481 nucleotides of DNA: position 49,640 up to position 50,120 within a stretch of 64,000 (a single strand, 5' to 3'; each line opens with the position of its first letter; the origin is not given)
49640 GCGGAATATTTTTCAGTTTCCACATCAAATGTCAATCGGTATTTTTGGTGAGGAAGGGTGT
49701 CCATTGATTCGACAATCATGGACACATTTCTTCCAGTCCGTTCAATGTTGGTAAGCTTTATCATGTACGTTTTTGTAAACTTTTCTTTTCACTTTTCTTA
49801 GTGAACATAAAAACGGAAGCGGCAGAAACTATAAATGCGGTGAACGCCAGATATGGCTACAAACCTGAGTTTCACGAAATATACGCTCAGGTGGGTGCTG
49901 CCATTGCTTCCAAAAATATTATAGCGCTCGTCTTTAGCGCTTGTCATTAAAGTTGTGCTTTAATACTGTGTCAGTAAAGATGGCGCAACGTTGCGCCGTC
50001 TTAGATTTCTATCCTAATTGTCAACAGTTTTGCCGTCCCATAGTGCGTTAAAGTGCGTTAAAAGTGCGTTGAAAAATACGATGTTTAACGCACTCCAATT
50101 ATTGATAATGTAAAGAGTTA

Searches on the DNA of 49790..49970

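Call 39: search_rna_families(source=window, start=49790, end=49970, threshold=evalue, max_evalue=10)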
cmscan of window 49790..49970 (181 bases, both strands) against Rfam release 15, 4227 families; matches with E-value up to 10: 2.
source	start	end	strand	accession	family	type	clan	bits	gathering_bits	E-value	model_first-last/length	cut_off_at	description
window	49887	49948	+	RF00057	RyhB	Gene; sRNA;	-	13.6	55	3.9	1-67/67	no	RyhB RNA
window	49794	49806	-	RF01317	CRISPR-DR4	Gene; CRISPR;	CL00014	12.4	35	9.4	1-28/28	no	CRISPR RNA direct repeat element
